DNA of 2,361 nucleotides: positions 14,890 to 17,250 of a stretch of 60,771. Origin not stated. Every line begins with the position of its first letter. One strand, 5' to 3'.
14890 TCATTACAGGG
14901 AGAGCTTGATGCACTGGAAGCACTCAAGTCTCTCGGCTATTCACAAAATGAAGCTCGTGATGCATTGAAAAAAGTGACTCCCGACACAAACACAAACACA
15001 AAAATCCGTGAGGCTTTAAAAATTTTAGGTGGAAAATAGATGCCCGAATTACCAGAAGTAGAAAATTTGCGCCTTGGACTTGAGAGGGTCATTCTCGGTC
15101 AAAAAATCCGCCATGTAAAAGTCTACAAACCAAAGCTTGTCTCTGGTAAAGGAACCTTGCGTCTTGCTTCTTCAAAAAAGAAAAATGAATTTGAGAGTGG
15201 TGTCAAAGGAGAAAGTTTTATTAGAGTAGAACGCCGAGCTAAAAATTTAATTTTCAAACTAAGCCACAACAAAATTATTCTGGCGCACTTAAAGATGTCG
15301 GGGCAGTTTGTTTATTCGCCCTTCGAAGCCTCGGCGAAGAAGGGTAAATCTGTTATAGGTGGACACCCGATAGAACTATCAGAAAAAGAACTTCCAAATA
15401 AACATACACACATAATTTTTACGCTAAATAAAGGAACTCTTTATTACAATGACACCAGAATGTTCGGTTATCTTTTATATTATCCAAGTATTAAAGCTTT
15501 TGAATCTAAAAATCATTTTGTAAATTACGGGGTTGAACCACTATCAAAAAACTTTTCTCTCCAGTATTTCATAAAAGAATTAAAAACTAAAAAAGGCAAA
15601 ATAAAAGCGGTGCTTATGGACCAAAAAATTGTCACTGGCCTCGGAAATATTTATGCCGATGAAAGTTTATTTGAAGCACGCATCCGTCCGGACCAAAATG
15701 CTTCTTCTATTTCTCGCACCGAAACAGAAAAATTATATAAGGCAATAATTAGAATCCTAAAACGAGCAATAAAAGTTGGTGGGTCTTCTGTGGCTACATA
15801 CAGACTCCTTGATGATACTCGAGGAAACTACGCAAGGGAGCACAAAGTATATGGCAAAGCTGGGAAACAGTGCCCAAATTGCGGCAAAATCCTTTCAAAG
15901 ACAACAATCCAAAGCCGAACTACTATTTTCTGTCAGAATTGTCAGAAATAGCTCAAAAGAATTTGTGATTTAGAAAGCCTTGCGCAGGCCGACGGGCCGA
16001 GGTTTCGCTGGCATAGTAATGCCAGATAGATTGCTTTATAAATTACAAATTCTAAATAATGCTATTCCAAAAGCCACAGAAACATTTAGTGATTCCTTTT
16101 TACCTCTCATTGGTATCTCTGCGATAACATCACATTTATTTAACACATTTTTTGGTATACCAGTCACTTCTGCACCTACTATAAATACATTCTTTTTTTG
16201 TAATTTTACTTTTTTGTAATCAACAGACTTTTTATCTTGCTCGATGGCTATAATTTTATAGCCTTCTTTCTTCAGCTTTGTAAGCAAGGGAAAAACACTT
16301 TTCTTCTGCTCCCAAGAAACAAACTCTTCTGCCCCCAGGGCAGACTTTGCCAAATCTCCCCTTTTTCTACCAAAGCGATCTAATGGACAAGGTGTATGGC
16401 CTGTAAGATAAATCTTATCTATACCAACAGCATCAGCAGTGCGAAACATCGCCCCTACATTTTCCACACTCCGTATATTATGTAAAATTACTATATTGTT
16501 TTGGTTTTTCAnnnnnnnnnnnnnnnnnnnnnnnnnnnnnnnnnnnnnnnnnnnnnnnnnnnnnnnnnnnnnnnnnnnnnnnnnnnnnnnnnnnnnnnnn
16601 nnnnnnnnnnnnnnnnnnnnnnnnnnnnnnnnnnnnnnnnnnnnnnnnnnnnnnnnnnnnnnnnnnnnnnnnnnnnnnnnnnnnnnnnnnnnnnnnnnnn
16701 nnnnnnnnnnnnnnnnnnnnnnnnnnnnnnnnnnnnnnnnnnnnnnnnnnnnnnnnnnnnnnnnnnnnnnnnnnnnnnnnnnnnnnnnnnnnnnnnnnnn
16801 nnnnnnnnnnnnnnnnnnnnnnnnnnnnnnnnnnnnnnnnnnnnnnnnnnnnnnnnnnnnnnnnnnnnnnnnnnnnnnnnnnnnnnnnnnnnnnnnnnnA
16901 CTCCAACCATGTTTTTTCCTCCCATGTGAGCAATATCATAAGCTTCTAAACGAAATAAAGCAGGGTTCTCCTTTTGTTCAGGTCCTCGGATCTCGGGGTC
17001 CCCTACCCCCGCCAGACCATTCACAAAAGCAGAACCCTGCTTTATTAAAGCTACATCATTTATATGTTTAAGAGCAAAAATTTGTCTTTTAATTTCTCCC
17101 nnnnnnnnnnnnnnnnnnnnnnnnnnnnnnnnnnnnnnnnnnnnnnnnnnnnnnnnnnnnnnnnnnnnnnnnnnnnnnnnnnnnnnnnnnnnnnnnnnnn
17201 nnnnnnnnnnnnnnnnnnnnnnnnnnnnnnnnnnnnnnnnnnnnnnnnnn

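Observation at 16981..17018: Family of ~37-nt GC-rich hairpin elements inserted in-frame in housekeeping genes (RPE-like selfish DNA?)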

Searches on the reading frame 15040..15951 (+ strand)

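Call 56: search_protein_families(library=pfam, proteins=[window:15040-15951:+], max_evalue=0.001)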
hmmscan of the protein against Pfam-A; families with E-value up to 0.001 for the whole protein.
window:15040-15951:+ (303 aa): 3 families
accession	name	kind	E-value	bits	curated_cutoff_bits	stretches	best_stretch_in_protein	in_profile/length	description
PF06831.19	H2TH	-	2.8e-30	104.6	34.7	1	164-253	2-91/93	Formamidopyrimidine-DNA glycosylase H2TH domain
PF01149.29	Fapy_DNA_glyco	-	1.3e-28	100.4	25.5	1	1-144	1-116/117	Formamidopyrimidine-DNA glycosylase N-terminal domain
PF05833.16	NFACT_N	-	0.00044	19.6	31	1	174-243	176-243/456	NFACT N-terminal and middle domains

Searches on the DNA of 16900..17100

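Call 27: search_rna_families(source=window, start=16900, end=17100, threshold=evalue, max_evalue=10)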
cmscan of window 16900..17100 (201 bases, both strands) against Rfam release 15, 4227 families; matches with E-value up to 10: 7.
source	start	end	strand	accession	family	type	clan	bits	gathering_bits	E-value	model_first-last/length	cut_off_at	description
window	16953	17047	+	RF04263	MIR2593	Gene; miRNA;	-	22.4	96.2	0.088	1-116/116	no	MIR2593 microRNA precursor family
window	16954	17046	-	RF04263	MIR2593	Gene; miRNA;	-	21.6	96.2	0.15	1-116/116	no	MIR2593 microRNA precursor family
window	16954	17077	-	RF04342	Plastid-psbA-1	Cis-reg;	CL00153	17.1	54.3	5.6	31-114/114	no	Plastid-psbA-1 3UTR RNA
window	16961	17039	+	RF03437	mir-2392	Gene; miRNA;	-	14.3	90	5.2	1-84/84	no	mir-2392 microRNA precursor family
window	16968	17028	-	RF03126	L20-Deltaproteobacteria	Cis-reg; leader;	-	13.4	42.8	2.8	1-59/59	no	L20-Deltaproteobacteria ribosomal protein leader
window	16991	17040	-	RF02206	WT1-AS_4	Gene; lncRNA;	-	12.5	60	2.1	82-134/134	no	WT1 antisense RNA conserved region 4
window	16958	16993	+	RF01716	PhotoRC-I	Cis-reg;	-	11.4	45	1.3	1-44/44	no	PhotoRC-I RNA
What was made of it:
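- On Known structured RNA (Rfam 15): The hairpin gives only sub-threshold generic miRNA-precursor hits (call 27).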
